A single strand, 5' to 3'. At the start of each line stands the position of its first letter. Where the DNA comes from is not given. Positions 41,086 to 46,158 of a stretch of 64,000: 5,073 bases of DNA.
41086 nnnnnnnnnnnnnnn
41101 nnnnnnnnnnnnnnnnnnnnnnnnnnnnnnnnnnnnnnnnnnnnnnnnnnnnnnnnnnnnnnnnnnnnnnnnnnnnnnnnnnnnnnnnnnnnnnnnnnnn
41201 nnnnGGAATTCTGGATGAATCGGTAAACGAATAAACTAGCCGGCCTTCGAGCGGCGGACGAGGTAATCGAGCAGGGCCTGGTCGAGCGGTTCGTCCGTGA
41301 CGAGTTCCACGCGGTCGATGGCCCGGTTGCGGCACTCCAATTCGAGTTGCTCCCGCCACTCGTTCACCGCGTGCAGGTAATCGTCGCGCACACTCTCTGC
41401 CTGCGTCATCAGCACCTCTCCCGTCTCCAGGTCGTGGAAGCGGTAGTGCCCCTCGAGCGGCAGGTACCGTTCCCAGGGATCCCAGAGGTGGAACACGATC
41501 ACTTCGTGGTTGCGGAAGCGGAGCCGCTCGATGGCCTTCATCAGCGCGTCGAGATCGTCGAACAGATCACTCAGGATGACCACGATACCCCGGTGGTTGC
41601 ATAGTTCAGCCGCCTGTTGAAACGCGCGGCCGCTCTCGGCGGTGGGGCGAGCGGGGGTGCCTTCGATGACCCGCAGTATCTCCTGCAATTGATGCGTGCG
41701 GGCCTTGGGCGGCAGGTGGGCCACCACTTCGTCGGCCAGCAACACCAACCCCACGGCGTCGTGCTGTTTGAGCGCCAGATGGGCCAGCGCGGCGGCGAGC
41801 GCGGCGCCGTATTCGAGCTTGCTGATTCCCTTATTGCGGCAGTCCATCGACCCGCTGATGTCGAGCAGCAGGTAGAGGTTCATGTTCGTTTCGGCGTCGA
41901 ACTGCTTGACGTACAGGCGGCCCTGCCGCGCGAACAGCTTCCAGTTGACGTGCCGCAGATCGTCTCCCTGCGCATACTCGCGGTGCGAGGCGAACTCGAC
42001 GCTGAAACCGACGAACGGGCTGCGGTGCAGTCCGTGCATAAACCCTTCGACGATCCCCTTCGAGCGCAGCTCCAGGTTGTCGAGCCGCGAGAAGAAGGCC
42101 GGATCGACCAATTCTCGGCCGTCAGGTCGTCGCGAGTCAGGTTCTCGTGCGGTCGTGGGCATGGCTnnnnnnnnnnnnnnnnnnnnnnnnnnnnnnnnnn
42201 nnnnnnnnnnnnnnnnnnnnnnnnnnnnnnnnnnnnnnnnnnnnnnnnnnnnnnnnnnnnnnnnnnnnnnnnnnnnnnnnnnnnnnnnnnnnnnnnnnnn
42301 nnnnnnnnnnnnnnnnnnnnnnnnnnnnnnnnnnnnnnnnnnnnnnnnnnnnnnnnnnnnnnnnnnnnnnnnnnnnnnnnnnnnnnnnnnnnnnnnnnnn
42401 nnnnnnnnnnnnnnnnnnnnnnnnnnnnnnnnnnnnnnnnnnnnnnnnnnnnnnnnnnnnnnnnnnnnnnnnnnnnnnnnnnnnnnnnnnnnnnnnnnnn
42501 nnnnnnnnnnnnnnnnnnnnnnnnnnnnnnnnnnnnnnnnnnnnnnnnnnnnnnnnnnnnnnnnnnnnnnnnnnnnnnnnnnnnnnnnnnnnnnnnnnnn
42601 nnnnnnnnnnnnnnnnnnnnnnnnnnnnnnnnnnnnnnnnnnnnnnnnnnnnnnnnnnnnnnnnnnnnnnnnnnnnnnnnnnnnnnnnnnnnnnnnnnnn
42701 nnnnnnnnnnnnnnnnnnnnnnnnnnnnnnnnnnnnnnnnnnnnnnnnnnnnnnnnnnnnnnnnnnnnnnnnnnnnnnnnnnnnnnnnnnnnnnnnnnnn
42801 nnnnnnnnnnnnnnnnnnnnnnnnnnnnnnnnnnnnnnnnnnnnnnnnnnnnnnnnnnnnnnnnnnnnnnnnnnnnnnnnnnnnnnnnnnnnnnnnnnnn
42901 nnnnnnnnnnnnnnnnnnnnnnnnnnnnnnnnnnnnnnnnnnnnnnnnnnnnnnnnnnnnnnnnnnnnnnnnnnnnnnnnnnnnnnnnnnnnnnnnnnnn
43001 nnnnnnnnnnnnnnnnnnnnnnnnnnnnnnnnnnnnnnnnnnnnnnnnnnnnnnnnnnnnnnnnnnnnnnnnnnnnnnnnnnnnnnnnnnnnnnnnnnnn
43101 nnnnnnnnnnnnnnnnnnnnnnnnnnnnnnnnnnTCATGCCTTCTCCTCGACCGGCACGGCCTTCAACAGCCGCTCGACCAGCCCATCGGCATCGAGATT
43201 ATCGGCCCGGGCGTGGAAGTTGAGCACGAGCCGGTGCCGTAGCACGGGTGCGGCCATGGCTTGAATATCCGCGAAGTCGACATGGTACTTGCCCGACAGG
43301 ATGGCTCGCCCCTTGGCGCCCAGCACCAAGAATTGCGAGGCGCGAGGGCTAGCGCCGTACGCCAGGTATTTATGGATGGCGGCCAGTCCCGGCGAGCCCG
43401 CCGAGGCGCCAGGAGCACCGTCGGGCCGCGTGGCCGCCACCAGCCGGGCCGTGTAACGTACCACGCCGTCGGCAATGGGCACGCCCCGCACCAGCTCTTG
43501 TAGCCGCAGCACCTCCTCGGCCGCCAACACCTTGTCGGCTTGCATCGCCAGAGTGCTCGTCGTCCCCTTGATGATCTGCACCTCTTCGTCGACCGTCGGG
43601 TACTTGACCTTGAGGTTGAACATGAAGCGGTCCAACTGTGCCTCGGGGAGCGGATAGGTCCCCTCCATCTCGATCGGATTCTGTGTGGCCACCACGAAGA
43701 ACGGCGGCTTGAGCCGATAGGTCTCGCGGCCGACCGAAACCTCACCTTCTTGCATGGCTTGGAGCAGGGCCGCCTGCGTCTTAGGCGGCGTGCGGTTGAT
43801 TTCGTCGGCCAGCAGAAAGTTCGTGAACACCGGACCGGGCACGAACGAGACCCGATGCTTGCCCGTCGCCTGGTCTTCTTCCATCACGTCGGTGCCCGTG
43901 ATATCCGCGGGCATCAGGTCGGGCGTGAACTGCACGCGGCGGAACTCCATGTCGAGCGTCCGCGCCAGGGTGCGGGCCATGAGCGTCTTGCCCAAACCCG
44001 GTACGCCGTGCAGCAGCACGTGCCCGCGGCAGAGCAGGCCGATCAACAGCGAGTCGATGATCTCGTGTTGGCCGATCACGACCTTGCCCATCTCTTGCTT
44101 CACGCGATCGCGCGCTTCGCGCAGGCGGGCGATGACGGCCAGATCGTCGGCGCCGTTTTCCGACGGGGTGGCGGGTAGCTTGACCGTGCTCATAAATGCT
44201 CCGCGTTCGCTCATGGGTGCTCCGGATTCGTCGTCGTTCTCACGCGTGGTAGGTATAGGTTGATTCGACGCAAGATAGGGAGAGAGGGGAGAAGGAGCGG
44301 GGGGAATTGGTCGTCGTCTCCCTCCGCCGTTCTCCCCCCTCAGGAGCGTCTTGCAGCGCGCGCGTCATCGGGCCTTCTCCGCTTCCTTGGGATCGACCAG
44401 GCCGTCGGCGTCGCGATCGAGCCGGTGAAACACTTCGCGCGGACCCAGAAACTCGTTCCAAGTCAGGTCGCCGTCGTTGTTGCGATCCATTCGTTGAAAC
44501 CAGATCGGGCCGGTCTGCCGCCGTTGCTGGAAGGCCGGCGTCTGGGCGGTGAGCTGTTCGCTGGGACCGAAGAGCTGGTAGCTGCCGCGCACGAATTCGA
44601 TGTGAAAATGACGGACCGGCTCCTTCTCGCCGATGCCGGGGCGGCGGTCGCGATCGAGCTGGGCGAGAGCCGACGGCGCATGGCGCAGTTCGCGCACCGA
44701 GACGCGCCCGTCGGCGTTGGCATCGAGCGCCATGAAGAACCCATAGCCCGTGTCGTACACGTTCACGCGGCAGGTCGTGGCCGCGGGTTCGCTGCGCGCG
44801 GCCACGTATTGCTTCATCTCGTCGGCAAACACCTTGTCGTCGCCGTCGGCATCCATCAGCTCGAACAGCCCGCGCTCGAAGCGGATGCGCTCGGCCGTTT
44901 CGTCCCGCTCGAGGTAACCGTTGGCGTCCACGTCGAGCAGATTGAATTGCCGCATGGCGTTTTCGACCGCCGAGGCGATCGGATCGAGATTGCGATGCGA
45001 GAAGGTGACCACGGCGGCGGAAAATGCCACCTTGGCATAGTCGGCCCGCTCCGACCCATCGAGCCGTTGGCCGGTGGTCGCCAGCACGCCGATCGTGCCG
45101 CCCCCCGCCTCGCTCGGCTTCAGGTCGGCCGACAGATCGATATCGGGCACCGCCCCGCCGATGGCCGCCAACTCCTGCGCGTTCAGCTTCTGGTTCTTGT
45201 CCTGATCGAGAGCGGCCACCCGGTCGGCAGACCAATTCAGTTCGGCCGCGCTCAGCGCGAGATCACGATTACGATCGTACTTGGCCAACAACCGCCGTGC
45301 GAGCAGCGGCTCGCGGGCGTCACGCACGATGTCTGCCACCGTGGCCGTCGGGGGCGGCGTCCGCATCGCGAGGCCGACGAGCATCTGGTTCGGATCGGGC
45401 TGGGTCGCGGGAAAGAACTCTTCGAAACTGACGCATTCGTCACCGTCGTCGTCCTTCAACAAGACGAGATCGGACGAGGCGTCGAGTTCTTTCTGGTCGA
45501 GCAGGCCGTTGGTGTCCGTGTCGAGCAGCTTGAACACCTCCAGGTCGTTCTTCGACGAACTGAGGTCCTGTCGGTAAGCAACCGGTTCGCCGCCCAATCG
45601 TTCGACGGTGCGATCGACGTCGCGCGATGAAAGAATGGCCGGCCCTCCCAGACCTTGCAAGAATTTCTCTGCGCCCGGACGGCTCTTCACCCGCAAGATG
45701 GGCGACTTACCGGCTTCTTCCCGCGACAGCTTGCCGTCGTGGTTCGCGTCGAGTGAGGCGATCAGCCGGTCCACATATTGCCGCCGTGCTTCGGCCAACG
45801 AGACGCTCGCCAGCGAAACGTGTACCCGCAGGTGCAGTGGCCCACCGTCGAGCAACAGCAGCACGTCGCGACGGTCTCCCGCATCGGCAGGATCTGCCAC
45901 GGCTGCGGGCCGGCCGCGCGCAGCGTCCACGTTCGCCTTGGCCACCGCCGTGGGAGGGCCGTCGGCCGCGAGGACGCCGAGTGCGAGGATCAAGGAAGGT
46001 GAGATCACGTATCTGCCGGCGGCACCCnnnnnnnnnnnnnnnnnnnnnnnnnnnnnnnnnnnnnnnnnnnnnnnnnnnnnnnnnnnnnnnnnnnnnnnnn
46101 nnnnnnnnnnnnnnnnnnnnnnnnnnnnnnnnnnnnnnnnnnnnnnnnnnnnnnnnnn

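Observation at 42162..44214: A family member is inserted between MoxR and DUF58 and appears translationally coupled on both sides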

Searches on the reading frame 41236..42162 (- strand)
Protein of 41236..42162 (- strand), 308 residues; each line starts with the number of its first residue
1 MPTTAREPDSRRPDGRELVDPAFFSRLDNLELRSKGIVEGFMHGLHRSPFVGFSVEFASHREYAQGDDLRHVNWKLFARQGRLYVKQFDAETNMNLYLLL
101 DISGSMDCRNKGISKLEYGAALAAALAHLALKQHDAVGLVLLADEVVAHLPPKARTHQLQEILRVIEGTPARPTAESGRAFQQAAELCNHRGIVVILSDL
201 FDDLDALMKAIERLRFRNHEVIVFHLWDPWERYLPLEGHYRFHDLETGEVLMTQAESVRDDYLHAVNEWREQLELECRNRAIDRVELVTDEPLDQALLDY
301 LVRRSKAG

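Call 4: search_protein_families(library=pfam, proteins=[window:41236-42162:-], max_evalue=0.01)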
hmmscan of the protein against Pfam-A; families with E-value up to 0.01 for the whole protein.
window:41236-42162:- (308 aa): 3 families
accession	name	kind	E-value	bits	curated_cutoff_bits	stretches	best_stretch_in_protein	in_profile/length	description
PF01882.25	DUF58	-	7.7e-49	166.2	23.4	1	59-271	1-215/216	Protein of unknown function DUF58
PF13519.12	VWA_2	-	3.7e-10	40.8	27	1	97-199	2-105/107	von Willebrand factor type A domain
PF05762.20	VWA_CoxE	-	0.00081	19.3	26.4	1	93-222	56-183/222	VWA domain containing CoxE-like protein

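Call 9: search_protein_families(library=ncbifam, proteins=[window:41236-42162:-], max_evalue=0.01)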
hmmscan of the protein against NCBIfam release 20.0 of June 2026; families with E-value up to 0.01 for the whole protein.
window:41236-42162:- (308 aa): 0 families

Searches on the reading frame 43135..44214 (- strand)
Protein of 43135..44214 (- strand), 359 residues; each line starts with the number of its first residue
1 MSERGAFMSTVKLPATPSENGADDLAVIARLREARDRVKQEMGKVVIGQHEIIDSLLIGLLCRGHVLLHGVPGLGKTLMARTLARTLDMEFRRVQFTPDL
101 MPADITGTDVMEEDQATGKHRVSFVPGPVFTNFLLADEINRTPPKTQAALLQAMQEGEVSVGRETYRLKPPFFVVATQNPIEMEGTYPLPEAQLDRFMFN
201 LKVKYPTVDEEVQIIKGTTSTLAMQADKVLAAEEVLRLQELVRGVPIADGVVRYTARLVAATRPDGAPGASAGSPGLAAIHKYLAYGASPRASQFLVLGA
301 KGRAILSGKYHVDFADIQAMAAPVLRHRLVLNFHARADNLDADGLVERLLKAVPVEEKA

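Call 4: search_protein_families(library=pfam, proteins=[window:43135-44214:-], max_evalue=0.01)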
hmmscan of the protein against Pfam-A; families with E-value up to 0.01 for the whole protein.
window:43135-44214:- (359 aa): 10 families
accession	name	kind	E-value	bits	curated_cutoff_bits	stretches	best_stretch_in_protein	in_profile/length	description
PF07726.17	AAA_3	-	1.2e-61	206.8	27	1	65-199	1-131/131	ATPase family associated with various cellular activities (AAA)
PF17863.7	AAA_lid_2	-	2.8e-15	56.2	22.7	1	279-347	4-72/74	AAA lid domain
PF07728.20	AAA_5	-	1.3e-13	51.6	22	1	65-197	1-139/139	AAA domain (dynein-related subfamily)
PF20030.5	bpMoxR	-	7.7e-10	38.6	27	1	38-216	6-179/205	MoxR domain in the MoxR-vWA-beta-propeller ternary systems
PF00004.35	AAA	-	3.5e-07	31.2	21.2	1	66-180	1-110/131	ATPase family associated with various cellular activities (AAA)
PF05496.18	RuvB_N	-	3.3e-06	27.4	27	1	64-93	34-63/159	Holliday junction DNA helicase RuvB P-loop domain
PF01078.27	Mg_chelatase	-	9.3e-06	25.6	20.3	1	46-87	5-46/207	Magnesium chelatase, subunit ChlI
PF00158.32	Sigma54_activat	-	2.7e-05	24.4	20.2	0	133-180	96-144/168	Sigma-54 interaction domain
PF13191.12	AAA_16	-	0.0017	19.4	32.6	1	64-90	25-51/167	AAA ATPase domain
PF13401.12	AAA_22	-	0.0018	19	27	1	63-94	5-39/130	AAA domain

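Call 9: search_protein_families(library=ncbifam, proteins=[window:43135-44214:-], max_evalue=0.01)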
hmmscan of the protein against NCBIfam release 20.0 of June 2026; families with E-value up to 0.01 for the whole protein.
window:43135-44214:- (359 aa): 21 families
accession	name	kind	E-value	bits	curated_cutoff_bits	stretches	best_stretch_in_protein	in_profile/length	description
TIGR02031.1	BchD-ChlD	equivalog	5.2e-12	45.3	499.55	1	66-255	19-220/608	magnesium chelatase ATPase subunit D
TIGR02640.1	gas_vesic_GvpN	equivalog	2.6e-09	37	266.8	1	134-237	109-216/262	gas vesicle protein GvpN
TIGR02442.1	Cob-chelat-sub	hypoth_equivalog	1.2e-07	30.6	779.45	0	134-244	131-248/641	putative cobaltochelatase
NF000868.0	PRK00080.1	equivalog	2.7e-07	29.8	282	1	64-95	52-83/330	Holliday junction branch migration DNA helicase RuvB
TIGR00635.1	ruvB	equivalog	4.3e-07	29.3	299.05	1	64-244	31-193/305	Holliday junction branch migration DNA helicase RuvB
NF047784.1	MadB_ATPase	equivalog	7.3e-07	28.7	475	1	133-247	141-251/298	MadB family AAA-type ATPase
TIGR02030.1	BchI-ChlI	equivalog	3.2e-05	23.3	466.95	0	132-218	133-218/337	magnesium chelatase ATPase subunit I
TIGR00764.1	lon_rel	equivalog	7.2e-05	21.6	516.6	1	45-90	19-64/608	ATP-dependent protease LonB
NF003069.1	PRK03992.1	subfamily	0.0001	21.6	500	1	59-94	161-196/379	proteasome-activating nucleotidase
NF003226.0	PRK04195.1-1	equivalog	0.00022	20.3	588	1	49-92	26-69/405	replication factor C large subunit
TIGR01242.2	TIGR01242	subfamily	0.00023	20.3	500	1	59-94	144-179/362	proteasome-activating nucleotidase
NF003745.1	PRK05342.1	equivalog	0.00096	18.1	359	1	63-97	109-143/418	ATP-dependent Clp protease ATP-binding subunit ClpX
NF009883.0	PRK13341.1-4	equivalog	0.001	17.1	668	1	64-165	56-147/729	AAA family ATPase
NF042959.1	IteA_antiphage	equivalog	0.0012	18.1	510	0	63-90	125-152/367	anti-phage ATPase IteA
NF001679.0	PRK00440.1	equivalog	0.0013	17.9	303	1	47-155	21-128/322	replication factor C small subunit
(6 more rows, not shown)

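Call 13: find_related_loci(query=window:43135-44214:-, collection=genome_contigs, flank=6000)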
Query window:43135-44214:- (359 aa) in genome_contigs; peptide patterns used: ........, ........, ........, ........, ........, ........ (x = any residue, [..] = any of these).
599 stretches matched a pattern (row limit reached: there are more); 598 encode a relative of the query (tblastn E <= 1e-3); the best 80 are kept; 80 distinct loci.
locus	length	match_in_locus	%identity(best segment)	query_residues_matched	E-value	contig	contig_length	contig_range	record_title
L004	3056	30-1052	77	12-358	0e+0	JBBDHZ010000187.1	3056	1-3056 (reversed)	MAG: Candidatus Paceibacterota bacterium isolate LejiaA_56_15 Lejia_A_42149_length_3056_cov_7, whole genome shotgun sequ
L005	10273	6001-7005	74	15-353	1e-173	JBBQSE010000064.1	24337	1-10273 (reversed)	MAG: Planctomycetales bacterium isolate Co_metawrap_1732 Cmw_1732_k141_22561978_length_24337_cov_10.0000, whole genome s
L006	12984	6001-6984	74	20-356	2e-167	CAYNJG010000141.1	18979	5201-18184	MAG TPA_asm: uncultured Pirellulaceae bacterium isolate SRP114822_co2_77 genome assembly, contig: NODE_2410_length_18979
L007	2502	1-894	77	49-353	3e-170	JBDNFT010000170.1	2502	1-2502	MAG: Planctomycetaceae bacterium isolate concoct.155.WLB k141_241140, whole genome shotgun sequence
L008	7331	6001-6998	75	15-354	1e-146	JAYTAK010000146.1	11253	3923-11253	MAG: Candidatus Kuenenia sp. isolate GFS_13877 GFS_13877_145, whole genome shotgun sequence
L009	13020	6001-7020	62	20-358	2e-135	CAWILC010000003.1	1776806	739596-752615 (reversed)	MAG: Pirellulaceae bacterium isolate MFD03250.bin.2.27 genome assembly, contig: contig_15866, whole genome shotgun seque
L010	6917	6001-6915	61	28-338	1e-126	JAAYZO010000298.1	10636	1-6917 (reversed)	MAG: Lentisphaerae bacterium isolate AS06rmzACSIP_321 171455_AS06, whole genome shotgun sequence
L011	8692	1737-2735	57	16-355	2e-123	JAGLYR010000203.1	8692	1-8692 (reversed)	MAG: Candidatus Eisenbacteria bacterium isolate RS_13_32 ZL320.bin.32.fa_203, whole genome shotgun sequence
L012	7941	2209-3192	55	20-354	2e-122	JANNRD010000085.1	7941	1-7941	MAG: Acidobacteriota bacterium isolate SOY_31_metabat_379 SOY_31_k141_2058008, whole genome shotgun sequence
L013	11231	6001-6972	53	24-354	4e-121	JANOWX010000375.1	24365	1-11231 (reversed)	MAG: Acidobacteriota bacterium isolate VAR_35_metabat_317 VAR_35_k141_462841, whole genome shotgun sequence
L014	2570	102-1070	54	24-354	2e-124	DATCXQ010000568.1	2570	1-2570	MAG TPA_asm: Blastocatellia bacterium isolate SMAG_U7443 k141_285954, whole genome shotgun sequence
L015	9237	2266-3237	54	24-354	2e-118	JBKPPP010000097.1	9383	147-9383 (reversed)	MAG: Acidobacteriota bacterium isolate GS_EKS_MAG_00099 GS_EKS_000002730650, whole genome shotgun sequence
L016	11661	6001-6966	58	29-358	4e-117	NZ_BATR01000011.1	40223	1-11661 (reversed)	Verrucomicrobium sp. BvORR106, whole genome shotgun sequence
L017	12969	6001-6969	54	24-353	2e-117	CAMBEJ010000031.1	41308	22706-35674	MAG: Akkermansia muciniphila isolate TH-08apr19-195 genome assembly, contig: TH-08apr19-C2290, whole genome shotgun sequ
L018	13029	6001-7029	49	1-353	5e-116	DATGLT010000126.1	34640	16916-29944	MAG TPA_asm: Verrucomicrobiia bacterium isolate SMAG_U9893 k141_89131, whole genome shotgun sequence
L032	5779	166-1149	51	21-353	7e-110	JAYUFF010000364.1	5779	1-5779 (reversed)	MAG: Schlesneria sp. isolate GFS_7656 GFS_7656_363, whole genome shotgun sequence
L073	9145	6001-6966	50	23-353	1e-105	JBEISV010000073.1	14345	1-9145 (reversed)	MAG: Verrucomicrobiales bacterium isolate Sample-107-S80-bin-69 Sample_107_S80-bin_69-k141_2140814, whole genome shotgun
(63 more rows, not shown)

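Call 63: search_protein_families(library=pfam, proteins=[L032:1158-1649:+, L032:1640-2089:+, L073:7497-8366:+, L073:7452-8240:-, L073:7186-7548:+], max_evalue=0.01)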
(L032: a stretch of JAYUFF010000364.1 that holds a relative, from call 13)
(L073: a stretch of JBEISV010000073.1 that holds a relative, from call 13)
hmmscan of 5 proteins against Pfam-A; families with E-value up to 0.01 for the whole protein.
L032:1158-1649:+ (163 aa): 0 families

L032:1640-2089:+ (149 aa): 1 family
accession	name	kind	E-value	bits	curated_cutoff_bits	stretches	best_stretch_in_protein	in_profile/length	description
PF01850.27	PIN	-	2.6e-15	57.5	23.6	1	3-126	1-119/120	PIN domain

L073:7497-8366:+ (289 aa): 0 families

L073:7452-8240:- (262 aa): 1 family
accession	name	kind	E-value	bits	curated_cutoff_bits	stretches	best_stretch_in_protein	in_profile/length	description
PF01797.21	Y1_Tnp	-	1.3e-06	28.9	23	1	158-214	39-95/121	Transposase IS200 like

L073:7186-7548:+ (120 aa): 0 families

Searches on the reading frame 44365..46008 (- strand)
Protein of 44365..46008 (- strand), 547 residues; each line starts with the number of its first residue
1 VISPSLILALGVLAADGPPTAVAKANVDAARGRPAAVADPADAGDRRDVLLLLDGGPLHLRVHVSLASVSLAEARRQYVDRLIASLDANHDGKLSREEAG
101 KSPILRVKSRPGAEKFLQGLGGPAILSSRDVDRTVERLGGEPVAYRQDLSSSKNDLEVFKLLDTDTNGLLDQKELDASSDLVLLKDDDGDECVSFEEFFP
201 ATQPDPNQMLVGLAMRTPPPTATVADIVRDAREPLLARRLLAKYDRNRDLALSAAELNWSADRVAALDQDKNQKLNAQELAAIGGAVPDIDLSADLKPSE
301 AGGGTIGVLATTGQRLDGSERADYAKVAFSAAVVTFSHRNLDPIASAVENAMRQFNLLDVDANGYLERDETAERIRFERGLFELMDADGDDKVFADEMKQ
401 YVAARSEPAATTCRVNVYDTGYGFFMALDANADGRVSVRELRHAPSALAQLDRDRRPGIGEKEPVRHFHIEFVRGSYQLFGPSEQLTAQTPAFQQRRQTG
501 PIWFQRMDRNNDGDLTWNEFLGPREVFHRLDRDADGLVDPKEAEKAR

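Call 26: search_protein_families(library=pfam, proteins=[window:44365-46008:-], max_evalue=0.001)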
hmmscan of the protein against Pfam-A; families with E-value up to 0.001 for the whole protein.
window:44365-46008:- (547 aa): 6 families
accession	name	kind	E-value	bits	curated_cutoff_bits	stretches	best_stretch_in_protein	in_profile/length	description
PF13405.12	EF-hand_6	-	2.3e-27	92.5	25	0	504-521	6-23/30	EF-hand domain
PF00036.39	EF-hand_1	-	5.6e-27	91.7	25.4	0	504-521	6-23/29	EF hand domain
PF13499.12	EF-hand_7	-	1e-23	83.9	30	0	424-521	7-63/67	EF-hand domain pair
PF13202.12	EF-hand_5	-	5.2e-21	73.5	25.9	0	425-442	5-22/25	EF hand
PF10591.15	SPARC_Ca_bdg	-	5.4e-06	27.1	22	0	159-178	60-79/113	Secreted protein acidic and rich in cysteine Ca binding region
PF13833.12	EF-hand_8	-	6.3e-05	23.1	28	0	507-522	34-49/54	EF-hand domain pair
